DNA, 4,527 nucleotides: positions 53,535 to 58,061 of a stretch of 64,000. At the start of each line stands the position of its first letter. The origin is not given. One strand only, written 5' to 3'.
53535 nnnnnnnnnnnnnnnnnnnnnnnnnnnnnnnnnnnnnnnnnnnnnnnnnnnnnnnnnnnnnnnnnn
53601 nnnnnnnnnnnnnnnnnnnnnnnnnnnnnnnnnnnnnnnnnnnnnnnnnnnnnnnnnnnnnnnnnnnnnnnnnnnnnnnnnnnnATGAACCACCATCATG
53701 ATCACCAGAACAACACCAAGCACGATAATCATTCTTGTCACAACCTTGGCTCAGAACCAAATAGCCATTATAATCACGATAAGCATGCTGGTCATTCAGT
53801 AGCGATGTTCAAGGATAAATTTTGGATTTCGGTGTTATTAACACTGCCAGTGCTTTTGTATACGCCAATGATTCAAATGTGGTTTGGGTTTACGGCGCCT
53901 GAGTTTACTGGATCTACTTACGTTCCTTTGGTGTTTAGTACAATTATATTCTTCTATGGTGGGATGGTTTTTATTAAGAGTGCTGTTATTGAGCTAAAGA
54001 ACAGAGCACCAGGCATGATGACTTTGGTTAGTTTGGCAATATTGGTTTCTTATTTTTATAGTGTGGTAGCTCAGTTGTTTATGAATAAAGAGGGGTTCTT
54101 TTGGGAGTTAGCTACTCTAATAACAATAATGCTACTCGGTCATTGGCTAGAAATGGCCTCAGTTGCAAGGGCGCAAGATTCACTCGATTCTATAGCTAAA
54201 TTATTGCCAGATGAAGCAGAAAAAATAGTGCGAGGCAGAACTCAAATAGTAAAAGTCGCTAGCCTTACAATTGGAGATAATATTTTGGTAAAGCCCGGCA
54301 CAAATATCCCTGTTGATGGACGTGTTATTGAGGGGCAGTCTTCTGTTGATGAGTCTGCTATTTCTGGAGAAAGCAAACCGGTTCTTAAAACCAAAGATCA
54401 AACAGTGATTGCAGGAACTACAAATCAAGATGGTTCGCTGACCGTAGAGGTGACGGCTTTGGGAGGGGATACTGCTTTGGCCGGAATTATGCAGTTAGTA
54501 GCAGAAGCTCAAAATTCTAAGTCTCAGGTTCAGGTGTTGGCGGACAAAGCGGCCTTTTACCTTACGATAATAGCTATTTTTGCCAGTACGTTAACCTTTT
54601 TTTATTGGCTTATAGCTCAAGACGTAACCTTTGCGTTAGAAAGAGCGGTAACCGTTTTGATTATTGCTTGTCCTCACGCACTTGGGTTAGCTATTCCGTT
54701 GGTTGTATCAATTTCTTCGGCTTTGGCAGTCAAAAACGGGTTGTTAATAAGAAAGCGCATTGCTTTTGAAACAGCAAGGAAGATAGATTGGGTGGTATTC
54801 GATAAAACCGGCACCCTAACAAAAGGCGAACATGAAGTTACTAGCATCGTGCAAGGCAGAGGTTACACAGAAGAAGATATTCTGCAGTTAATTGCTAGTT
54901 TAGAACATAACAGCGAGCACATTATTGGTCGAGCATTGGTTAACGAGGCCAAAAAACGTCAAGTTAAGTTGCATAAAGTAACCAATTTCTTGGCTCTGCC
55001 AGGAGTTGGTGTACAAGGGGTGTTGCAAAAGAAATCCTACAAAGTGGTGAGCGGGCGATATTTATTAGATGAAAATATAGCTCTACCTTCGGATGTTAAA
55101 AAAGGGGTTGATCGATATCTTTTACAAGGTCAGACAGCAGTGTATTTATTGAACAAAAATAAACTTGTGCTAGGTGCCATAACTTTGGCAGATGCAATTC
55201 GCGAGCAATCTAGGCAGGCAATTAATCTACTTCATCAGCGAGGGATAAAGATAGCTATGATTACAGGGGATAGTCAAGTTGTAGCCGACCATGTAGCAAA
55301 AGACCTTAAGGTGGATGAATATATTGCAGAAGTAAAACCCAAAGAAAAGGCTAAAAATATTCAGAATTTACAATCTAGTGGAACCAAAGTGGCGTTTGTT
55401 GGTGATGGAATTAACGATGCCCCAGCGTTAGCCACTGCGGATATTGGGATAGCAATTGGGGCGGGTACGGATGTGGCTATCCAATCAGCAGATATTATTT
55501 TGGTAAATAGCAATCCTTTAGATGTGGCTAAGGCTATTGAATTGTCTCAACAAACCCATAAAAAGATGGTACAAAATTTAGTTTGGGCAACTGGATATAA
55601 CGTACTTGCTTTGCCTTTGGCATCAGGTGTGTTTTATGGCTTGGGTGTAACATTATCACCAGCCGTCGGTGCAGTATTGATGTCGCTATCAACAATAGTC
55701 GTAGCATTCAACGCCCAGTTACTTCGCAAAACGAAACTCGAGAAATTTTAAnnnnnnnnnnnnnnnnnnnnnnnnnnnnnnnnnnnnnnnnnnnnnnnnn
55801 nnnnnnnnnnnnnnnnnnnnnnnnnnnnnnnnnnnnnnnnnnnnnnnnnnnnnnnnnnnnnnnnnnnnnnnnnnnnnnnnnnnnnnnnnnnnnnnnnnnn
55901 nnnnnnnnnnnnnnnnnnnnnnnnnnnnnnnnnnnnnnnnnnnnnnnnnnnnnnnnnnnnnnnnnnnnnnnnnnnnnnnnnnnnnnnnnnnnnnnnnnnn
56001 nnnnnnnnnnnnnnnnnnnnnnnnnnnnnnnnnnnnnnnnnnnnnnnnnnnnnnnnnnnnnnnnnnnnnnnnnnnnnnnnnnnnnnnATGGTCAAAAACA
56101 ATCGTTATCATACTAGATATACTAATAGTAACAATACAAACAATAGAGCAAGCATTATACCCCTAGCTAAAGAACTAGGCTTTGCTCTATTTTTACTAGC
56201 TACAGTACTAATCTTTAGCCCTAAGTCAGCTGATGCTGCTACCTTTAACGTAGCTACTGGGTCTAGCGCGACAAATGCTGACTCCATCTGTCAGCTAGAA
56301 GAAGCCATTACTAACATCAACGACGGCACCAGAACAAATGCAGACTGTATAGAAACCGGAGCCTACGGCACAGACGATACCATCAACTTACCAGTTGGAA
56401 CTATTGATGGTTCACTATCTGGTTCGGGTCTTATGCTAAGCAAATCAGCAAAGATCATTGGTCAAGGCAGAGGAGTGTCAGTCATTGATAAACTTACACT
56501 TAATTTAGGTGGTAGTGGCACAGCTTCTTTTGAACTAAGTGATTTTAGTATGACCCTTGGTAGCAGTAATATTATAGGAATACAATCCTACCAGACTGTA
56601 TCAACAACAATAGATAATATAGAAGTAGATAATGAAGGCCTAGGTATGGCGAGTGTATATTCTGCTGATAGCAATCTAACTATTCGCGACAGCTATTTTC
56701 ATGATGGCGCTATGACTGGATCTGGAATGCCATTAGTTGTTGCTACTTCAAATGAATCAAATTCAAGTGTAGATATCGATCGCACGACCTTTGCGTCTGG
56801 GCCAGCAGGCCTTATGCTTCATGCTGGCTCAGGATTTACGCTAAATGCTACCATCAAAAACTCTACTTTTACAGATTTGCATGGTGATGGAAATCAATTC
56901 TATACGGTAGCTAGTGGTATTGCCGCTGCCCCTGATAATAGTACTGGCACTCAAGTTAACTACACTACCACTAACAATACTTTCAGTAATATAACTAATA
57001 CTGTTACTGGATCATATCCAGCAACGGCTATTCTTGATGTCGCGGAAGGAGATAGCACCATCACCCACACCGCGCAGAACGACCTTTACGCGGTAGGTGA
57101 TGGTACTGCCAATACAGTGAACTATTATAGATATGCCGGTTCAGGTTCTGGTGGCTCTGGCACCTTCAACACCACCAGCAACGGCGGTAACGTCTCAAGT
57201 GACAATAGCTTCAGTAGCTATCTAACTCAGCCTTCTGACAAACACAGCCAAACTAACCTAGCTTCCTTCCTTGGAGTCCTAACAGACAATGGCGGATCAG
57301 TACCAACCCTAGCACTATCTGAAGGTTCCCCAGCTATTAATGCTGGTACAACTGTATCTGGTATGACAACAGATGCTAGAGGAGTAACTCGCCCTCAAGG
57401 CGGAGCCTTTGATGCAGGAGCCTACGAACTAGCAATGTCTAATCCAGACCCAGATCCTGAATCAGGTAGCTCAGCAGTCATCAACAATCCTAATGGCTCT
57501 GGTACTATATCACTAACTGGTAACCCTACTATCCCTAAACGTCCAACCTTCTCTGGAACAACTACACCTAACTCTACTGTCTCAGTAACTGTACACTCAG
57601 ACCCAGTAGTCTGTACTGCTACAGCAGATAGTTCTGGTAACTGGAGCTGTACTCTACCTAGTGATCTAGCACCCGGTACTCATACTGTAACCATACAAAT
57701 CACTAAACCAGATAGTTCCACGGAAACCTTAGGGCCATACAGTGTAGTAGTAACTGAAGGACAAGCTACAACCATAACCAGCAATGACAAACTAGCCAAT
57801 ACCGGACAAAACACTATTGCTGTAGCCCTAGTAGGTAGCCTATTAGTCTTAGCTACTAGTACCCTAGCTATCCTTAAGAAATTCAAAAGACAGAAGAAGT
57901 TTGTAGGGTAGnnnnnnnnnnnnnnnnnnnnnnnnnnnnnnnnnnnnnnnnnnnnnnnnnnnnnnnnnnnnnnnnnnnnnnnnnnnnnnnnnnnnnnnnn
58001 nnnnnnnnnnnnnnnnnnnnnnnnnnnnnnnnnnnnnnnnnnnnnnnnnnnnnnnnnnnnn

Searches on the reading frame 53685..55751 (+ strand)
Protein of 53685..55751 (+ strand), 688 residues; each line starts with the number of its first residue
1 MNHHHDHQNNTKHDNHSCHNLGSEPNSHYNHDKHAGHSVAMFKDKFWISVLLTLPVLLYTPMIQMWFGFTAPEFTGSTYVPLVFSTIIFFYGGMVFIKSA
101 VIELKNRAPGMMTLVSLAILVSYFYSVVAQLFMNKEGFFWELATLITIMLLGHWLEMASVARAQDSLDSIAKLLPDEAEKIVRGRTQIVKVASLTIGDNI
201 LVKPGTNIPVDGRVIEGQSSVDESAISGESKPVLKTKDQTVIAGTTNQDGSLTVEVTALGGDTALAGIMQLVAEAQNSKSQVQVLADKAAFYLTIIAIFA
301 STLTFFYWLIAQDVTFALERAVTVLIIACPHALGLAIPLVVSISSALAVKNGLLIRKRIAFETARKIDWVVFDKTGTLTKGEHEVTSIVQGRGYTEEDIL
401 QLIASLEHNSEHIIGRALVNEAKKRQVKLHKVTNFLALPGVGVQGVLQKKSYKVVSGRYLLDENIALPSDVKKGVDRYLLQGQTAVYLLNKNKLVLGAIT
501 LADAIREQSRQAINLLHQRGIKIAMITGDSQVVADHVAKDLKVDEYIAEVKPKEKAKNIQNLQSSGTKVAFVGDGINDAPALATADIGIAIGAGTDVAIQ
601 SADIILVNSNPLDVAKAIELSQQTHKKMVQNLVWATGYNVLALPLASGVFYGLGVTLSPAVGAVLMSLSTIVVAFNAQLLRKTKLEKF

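Call 61: search_protein_families(library=pfam, proteins=[window:53685-55751:+], max_evalue=0.00001)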
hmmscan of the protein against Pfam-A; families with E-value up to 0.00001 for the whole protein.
window:53685-55751:+ (688 aa): 3 families
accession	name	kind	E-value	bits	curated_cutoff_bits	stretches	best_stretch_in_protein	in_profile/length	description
PF00122.25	E1-E2_ATPase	-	3.9e-48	163.8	28.1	1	172-349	1-179/181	E1-E2 ATPase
PF00702.32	Hydrolase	-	8.2e-33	114.8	26.4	1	367-586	1-191/191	haloacid dehalogenase-like hydrolase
PF08282.18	Hydrolase_3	-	1e-08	35.7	20.9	0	559-618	196-255/255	haloacid dehalogenase-like hydrolase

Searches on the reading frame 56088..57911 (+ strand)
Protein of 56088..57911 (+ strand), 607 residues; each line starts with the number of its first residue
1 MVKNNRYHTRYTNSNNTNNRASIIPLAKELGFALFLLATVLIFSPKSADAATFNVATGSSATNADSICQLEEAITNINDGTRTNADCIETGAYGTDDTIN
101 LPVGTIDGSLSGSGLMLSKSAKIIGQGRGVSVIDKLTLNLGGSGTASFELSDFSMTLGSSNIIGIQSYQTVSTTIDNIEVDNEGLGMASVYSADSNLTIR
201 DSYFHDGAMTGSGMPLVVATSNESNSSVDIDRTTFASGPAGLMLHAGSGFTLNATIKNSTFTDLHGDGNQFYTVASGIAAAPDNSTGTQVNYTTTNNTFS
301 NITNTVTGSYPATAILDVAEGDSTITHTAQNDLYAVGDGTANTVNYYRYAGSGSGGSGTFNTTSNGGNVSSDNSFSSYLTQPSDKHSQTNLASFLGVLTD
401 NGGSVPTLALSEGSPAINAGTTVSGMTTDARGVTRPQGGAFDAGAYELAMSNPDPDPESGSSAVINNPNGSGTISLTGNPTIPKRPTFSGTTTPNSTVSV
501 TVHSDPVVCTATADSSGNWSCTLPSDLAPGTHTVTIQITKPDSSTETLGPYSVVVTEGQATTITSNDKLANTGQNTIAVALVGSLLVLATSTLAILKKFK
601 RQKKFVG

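Call 61: search_protein_families(library=pfam, proteins=[window:56088-57911:+], max_evalue=0.00001)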
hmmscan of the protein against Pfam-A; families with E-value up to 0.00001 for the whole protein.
window:56088-57911:+ (607 aa): 2 families
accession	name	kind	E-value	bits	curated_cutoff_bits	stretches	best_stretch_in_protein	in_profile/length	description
PF19077.6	Big_13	-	4.6e-12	46.8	27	1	477-545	20-90/102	Bacterial Ig-like domain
PF17936.7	Big_6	-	4.6e-06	27.2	27.6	0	487-548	16-74/83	Bacterial Ig domain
